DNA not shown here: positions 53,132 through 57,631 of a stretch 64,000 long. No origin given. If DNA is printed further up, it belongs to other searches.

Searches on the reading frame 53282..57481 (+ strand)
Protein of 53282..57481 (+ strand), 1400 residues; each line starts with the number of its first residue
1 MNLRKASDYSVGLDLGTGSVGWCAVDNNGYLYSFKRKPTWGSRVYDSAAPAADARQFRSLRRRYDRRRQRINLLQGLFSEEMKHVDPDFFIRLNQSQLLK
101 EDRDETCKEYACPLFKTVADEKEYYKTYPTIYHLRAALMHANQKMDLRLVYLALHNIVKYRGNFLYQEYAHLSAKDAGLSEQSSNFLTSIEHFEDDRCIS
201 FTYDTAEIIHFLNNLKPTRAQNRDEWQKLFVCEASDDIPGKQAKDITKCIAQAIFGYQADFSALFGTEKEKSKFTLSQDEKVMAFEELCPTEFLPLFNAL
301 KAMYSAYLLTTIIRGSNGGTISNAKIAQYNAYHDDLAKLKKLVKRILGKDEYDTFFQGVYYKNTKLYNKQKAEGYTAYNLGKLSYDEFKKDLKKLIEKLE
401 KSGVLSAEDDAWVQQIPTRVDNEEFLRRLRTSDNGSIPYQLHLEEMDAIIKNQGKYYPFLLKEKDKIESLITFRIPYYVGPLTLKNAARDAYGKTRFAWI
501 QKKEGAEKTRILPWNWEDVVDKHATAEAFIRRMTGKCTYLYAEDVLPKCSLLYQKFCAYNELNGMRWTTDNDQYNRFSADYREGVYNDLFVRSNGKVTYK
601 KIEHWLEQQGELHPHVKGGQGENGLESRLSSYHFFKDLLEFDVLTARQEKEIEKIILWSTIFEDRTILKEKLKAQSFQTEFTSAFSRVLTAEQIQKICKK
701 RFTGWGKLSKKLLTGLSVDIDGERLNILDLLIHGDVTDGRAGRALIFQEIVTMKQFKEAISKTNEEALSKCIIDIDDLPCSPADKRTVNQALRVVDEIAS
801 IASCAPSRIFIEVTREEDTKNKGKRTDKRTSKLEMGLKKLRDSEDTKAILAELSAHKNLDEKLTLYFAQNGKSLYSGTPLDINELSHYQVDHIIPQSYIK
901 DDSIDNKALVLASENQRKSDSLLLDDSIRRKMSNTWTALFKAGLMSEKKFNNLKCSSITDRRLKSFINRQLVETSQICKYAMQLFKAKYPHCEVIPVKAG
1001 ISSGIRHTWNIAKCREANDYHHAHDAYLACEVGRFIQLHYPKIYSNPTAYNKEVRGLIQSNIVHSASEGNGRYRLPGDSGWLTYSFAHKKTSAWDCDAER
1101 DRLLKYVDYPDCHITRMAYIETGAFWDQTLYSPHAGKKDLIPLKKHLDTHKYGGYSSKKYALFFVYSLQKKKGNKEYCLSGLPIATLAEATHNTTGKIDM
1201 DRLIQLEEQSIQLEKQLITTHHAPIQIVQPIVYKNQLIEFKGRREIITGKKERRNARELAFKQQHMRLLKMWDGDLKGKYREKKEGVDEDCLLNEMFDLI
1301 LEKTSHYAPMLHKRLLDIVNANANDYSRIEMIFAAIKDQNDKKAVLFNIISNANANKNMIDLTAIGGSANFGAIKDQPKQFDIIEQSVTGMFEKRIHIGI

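Call 12: search_protein_families(library=ncbifam, proteins=[window:53282-57481:+])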
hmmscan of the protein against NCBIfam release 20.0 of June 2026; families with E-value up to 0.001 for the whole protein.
window:53282-57481:+ (1400 aa): 2 families
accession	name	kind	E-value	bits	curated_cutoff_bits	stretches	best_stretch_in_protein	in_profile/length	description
TIGR01865.2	cas_Csn1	equivalog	2.3e-243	810.9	100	1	9-1391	1-1070/1070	type II CRISPR RNA-guided endonuclease Cas9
NF049971.1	CRISPR_Cas9d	exception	1.7e-15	56.8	375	1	805-1030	486-720/986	type II CRISPR RNA-guided endonuclease Cas9d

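Call 13: find_related_loci(query=window:53282-57481:+, collection=genome_contigs, flank=4000)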
Query window:53282-57481:+ (1400 aa) in genome_contigs; peptide patterns used: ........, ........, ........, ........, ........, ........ (x = any residue, [..] = any of these).
29 stretches matched a pattern; 5 encode a relative of the query (tblastn E <= 1e-3); 5 distinct loci.
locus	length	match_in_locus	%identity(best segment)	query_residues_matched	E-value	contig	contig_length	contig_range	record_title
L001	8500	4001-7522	32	6-1184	2e-137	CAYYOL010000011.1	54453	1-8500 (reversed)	MAG TPA_asm: uncultured Spirochaetaceae bacterium isolate SRP241341_co1_235 genome assembly, contig: NODE_734_length_544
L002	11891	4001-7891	28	11-1317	8e-118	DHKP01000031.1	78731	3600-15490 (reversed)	MAG TPA_asm: Bacillales bacterium UBA4691 UBA4691_contig_3443, whole genome shotgun sequence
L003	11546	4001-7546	30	11-1207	3e-123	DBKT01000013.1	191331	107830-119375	MAG TPA_asm: Bacillales bacterium UBA743 UBA743_contig_376, whole genome shotgun sequence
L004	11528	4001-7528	29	11-1211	3e-122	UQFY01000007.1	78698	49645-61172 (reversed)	uncultured Mollicutes bacterium isolate UMGS237 genome assembly, contig: NODE_53_length_78698_cov_7.470086, whole genome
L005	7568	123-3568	30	11-1183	5e-64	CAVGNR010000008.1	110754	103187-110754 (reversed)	Escherichia coli isolate H07629-L1_cleanbin_000009 genome assembly, contig: Spades_H07629-L1_contig_69, whole genome sho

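Call 14: find_homologous_proteins(query=window:53282-57481:+, max_evalue=1e-50)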
Query window:53282-57481:+ (1400 aa): 5304 proteins with E <= 1e-50 among 8000 candidates; the best 120 are listed.
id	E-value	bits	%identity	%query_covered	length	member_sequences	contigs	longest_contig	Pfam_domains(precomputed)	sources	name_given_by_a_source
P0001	0.0e+0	3060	94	100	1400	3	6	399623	PF16592.11,PF13395.13,PF22702.3,PF16593.12,PF16595.11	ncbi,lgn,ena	-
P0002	0.0e+0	3060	95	100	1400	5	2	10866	PF16592.11,PF13395.13,PF22702.3,PF16593.12,PF16595.11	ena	-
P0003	0.0e+0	2983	93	100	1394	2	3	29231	PF16592.11,PF13395.13,PF22702.3,PF16593.12,PF16595.11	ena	-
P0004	0.0e+0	2977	92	100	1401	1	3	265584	PF16592.11,PF13395.13,PF22702.3,PF16593.12,PF16595.11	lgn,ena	-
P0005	0.0e+0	2973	92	100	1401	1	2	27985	PF16592.11,PF13395.13,PF22702.3,PF16593.12,PF16595.11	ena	-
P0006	0.0e+0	2964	92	100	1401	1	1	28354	PF16592.11,PF13395.13,PF22702.3,PF16593.12,PF16595.11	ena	-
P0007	0.0e+0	2920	91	100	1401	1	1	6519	PF16592.11,PF13395.13,PF22702.3,PF16593.12,PF16595.11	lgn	-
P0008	0.0e+0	2920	91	100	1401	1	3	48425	PF16592.11,PF13395.13,PF22702.3,PF16593.12,PF16595.11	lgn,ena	-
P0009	0.0e+0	2918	90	100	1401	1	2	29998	PF16592.11,PF13395.13,PF22702.3,PF16593.12,PF16595.11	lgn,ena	-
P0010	0.0e+0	2904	90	100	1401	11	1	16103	PF16592.11,PF13395.13,PF22702.3,PF16593.12,PF16595.11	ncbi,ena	-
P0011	0.0e+0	2882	90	100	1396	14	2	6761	PF16592.11,PF13395.13,PF22702.3,PF16593.12,PF16595.11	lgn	-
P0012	0.0e+0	2798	87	100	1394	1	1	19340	PF16592.11,PF13395.13,PF22702.3,PF16593.12,PF16595.11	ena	-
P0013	0.0e+0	2771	87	100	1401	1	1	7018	PF16592.11,PF13395.13,PF22702.3,PF16593.12,PF16595.11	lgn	-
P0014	0.0e+0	2754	86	100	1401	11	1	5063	PF16592.11,PF13395.13,PF22702.3,PF16593.12,PF16595.11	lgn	-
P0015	0.0e+0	2740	85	100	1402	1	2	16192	PF16592.11,PF13395.13,PF22702.3,PF16593.12,PF16595.11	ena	-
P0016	0.0e+0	2739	86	100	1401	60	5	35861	PF16592.11,PF13395.13,PF22702.3,PF16593.12,PF16595.11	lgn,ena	-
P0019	0.0e+0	2711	85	100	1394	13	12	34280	PF16592.11,PF13395.13,PF22702.3,PF16593.12,PF16595.11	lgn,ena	-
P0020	0.0e+0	2696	85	100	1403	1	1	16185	PF16592.11,PF13395.13,PF22702.3,PF16593.12,PF16595.11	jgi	-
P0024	0.0e+0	2640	83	100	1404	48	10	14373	PF16592.11,PF13395.13,PF22702.3,PF16593.12,PF16595.11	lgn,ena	-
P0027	0.0e+0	1298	48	100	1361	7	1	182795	PF16592.11,PF13395.13,PF22702.3,PF16593.12,PF16595.11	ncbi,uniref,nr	ncbi:type II CRISPR RNA-guided endonuclease Cas9 [Slackia exigua]|uniref:type II CRISPR RNA-guided e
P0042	0.0e+0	1239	45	100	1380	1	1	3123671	PF16592.11,PF13395.13,PF22702.3,PF16593.12,PF16595.11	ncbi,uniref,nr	ncbi:type II CRISPR RNA-guided endonuclease Cas9 [Eggerthella sp. YY7918]|uniref:type II CRISPR RNA-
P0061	0.0e+0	1216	46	100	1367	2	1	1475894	PF16592.11,PF13395.13,PF22702.3,PF16593.12,PF16595.11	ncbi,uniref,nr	ncbi:type II CRISPR RNA-guided endonuclease Cas9 [Hugonella massiliensis]|uniref:type II CRISPR RNA-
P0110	0.0e+0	1195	43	100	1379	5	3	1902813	PF16592.11,PF13395.13,PF22702.3,PF16593.12,PF16595.11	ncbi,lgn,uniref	ncbi:type II CRISPR RNA-guided endonuclease Cas9 [Olsenella sp. Marseille-QA0557]|uniref:type II CRI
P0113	0.0e+0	1194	45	100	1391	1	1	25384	PF16592.11,PF13395.13,PF22702.3,PF16593.12,PF16595.11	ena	-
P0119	0.0e+0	1191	45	100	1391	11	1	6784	PF16592.11,PF13395.13,PF22702.3,PF16593.12,PF16595.11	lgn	-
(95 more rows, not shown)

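Call 16: find_encoding_contigs(protein=P0001, flank=5000, max_places=3)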
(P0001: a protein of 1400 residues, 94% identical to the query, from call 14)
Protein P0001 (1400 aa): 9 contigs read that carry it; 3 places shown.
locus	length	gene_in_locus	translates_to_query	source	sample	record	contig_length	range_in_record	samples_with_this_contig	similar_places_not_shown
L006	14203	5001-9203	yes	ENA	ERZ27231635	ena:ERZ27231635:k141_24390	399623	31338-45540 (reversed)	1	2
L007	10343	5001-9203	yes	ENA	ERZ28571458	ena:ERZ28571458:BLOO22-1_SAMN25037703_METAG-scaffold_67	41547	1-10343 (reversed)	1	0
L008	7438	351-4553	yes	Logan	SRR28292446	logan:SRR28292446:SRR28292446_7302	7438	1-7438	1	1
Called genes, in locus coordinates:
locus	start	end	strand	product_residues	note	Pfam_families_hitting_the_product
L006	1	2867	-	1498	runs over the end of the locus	-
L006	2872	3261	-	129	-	-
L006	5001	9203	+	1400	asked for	PF16593:Cas9-BH, PF16592:Cas9_REC, PF13395:HNH_4, PF22702:Cas9_RuvC, PF16595:Cas9_PI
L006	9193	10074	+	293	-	PF01867:Cas_Cas1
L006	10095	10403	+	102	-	PF09827:CRISPR_Cas2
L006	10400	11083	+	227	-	PF09711:Cas_Csn2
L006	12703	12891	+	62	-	-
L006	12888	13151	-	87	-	-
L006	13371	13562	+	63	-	-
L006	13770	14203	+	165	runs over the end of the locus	PF25310:VG15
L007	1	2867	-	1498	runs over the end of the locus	-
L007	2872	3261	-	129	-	-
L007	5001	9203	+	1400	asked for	PF16593:Cas9-BH, PF16592:Cas9_REC, PF13395:HNH_4, PF22702:Cas9_RuvC, PF16595:Cas9_PI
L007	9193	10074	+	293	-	PF01867:Cas_Cas1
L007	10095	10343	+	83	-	?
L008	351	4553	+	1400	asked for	PF16593:Cas9-BH, PF16592:Cas9_REC, PF13395:HNH_4, PF22702:Cas9_RuvC, PF16595:Cas9_PI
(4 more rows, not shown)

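Call 17: find_encoding_contigs(protein=P0016, flank=5000, max_places=3)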
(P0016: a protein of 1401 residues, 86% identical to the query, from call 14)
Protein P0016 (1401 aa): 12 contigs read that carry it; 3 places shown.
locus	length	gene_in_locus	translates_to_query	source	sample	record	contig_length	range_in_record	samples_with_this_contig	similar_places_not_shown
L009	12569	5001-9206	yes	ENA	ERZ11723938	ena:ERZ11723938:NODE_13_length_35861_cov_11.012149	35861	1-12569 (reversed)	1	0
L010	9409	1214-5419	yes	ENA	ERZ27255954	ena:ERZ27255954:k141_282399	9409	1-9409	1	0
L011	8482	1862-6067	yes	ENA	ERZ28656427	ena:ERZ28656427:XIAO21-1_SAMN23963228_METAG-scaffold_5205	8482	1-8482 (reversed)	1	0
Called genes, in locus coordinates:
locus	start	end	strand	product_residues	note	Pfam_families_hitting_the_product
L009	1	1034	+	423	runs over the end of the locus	PF00512:HisKA, PF02518:HATPase_c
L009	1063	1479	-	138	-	PF02410:RsfS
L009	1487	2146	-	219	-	PF01966:HD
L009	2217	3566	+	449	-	PF01938:TRAM (weak), PF05958:tRNA_U5-meth_tr, PF00398:RrnaAD (weak), PF02475:TRM5-TYW2_MTfase, PF03602:Cons_hypoth95 (weak), PF05175:MTS (weak), PF13847:Methyltransf_31, PF05958:tRNA_U5-meth_tr, +1 more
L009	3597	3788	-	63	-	-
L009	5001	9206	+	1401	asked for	PF16593:Cas9-BH, PF16592:Cas9_REC, PF13395:HNH_4, PF22702:Cas9_RuvC, PF16595:Cas9_PI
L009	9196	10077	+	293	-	PF01867:Cas_Cas1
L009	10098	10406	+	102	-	PF09827:CRISPR_Cas2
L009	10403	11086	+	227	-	PF09711:Cas_Csn2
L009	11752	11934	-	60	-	-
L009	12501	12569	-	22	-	?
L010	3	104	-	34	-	?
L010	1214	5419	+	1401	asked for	PF16593:Cas9-BH, PF16592:Cas9_REC, PF13395:HNH_4, PF22702:Cas9_RuvC, PF16595:Cas9_PI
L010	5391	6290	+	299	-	PF01867:Cas_Cas1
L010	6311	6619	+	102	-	PF09827:CRISPR_Cas2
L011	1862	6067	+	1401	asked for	PF16593:Cas9-BH, PF16592:Cas9_REC, PF13395:HNH_4, PF22702:Cas9_RuvC, PF16595:Cas9_PI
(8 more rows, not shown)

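Call 18: find_encoding_contigs(protein=P0024, flank=5000, max_places=3)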
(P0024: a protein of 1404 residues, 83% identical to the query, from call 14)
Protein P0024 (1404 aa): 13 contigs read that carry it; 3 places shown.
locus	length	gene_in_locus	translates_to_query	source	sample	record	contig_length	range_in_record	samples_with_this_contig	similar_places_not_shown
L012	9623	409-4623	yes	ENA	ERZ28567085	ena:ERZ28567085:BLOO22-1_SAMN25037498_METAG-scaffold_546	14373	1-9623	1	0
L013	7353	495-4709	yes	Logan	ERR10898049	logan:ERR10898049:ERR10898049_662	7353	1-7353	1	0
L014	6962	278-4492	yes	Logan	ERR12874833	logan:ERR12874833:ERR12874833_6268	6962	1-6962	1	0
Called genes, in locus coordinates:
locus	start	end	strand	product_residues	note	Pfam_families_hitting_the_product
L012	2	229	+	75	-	?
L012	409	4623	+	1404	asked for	PF16593:Cas9-BH, PF16592:Cas9_REC, PF13395:HNH_4, PF22702:Cas9_RuvC, PF16595:Cas9_PI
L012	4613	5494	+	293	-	PF01867:Cas_Cas1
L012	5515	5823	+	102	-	PF09827:CRISPR_Cas2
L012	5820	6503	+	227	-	PF09711:Cas_Csn2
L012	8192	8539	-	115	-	-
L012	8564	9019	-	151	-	-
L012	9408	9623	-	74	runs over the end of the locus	-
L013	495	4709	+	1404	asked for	PF16593:Cas9-BH, PF16592:Cas9_REC, PF13395:HNH_4, PF22702:Cas9_RuvC, PF16595:Cas9_PI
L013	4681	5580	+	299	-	PF01867:Cas_Cas1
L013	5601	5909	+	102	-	PF09827:CRISPR_Cas2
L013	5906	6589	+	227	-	PF09711:Cas_Csn2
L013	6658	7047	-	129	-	-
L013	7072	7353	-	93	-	?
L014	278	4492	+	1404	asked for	PF16593:Cas9-BH, PF16592:Cas9_REC, PF13395:HNH_4, PF22702:Cas9_RuvC, PF16595:Cas9_PI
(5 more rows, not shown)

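Call 19: find_encoding_contigs(protein=P0004, flank=5000, max_places=2)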
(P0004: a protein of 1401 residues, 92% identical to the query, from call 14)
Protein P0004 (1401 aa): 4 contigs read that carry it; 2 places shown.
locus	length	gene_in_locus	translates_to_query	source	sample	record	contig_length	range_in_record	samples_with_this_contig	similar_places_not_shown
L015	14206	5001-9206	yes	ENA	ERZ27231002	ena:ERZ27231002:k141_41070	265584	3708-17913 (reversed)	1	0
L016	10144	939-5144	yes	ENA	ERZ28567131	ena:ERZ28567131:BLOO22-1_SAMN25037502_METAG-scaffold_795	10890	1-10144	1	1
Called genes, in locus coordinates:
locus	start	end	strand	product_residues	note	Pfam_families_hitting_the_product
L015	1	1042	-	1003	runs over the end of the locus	PF03704:BTAD (weak)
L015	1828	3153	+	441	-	PF00375:SDF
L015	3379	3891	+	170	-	-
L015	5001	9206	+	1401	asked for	PF16593:Cas9-BH, PF16592:Cas9_REC, PF13395:HNH_4, PF22702:Cas9_RuvC, PF16595:Cas9_PI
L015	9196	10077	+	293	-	PF01867:Cas_Cas1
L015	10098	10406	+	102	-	PF09827:CRISPR_Cas2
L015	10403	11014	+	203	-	PF09711:Cas_Csn2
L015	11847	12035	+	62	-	-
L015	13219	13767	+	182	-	-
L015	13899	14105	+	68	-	-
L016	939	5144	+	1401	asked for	PF16593:Cas9-BH, PF16592:Cas9_REC, PF13395:HNH_4, PF22702:Cas9_RuvC, PF16595:Cas9_PI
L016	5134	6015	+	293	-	PF01867:Cas_Cas1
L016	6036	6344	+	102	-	PF09827:CRISPR_Cas2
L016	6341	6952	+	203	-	PF09711:Cas_Csn2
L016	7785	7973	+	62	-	-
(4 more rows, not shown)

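Call 20: find_encoding_contigs(protein=P0012, flank=5000, max_places=2)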
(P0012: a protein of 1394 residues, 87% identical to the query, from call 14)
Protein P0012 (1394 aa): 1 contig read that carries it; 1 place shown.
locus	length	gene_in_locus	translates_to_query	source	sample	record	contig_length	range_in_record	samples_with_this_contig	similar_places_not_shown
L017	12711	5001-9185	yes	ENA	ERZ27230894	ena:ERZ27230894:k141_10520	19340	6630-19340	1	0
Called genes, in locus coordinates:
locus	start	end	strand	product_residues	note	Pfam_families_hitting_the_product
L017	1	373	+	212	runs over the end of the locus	PF00215:OMPdecase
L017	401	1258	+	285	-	PF01261:AP_endonuc_2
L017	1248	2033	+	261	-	PF00596:Aldolase_II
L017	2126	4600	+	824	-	PF09364:XFP_N, PF03894:XFP, PF09363:XFP_C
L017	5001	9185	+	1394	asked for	PF16593:Cas9-BH, PF16592:Cas9_REC, PF13395:HNH_4, PF22702:Cas9_RuvC, PF16595:Cas9_PI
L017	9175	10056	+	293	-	PF01867:Cas_Cas1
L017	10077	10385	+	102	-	PF09827:CRISPR_Cas2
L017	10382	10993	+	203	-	PF09711:Cas_Csn2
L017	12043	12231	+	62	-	-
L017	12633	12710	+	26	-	?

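Call 21: find_encoding_contigs(protein=P0019, flank=5000, max_places=3)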
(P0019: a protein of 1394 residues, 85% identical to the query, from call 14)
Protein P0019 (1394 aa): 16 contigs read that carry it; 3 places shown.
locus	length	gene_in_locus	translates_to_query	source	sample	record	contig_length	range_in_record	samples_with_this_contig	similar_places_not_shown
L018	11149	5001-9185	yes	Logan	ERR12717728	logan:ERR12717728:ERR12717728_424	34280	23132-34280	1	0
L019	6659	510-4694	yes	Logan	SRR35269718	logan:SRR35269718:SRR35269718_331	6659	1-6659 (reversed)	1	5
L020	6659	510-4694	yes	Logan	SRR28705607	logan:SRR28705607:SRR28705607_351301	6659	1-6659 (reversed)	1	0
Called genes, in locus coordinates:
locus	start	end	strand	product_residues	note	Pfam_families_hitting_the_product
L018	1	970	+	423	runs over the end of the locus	PF00512:HisKA, PF02518:HATPase_c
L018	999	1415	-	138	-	PF02410:RsfS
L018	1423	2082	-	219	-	PF01966:HD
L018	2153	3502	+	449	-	PF01938:TRAM (weak), PF05958:tRNA_U5-meth_tr, PF00398:RrnaAD (weak), PF02475:TRM5-TYW2_MTfase, PF03602:Cons_hypoth95 (weak), PF05175:MTS (weak), PF13847:Methyltransf_31, PF05958:tRNA_U5-meth_tr, +1 more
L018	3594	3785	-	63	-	-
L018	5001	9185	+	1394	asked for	PF16593:Cas9-BH, PF16592:Cas9_REC, PF13395:HNH_4, PF22702:Cas9_RuvC, PF16595:Cas9_PI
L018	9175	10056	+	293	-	PF01867:Cas_Cas1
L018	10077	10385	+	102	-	PF09827:CRISPR_Cas2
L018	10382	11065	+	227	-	PF09711:Cas_Csn2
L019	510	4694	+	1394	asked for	PF16593:Cas9-BH, PF16592:Cas9_REC, PF13395:HNH_4, PF22702:Cas9_RuvC, PF16595:Cas9_PI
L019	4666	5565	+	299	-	PF01867:Cas_Cas1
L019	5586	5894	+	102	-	PF09827:CRISPR_Cas2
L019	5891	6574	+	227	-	PF09711:Cas_Csn2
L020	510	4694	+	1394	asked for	PF16593:Cas9-BH, PF16592:Cas9_REC, PF13395:HNH_4, PF22702:Cas9_RuvC, PF16595:Cas9_PI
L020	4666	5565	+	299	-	PF01867:Cas_Cas1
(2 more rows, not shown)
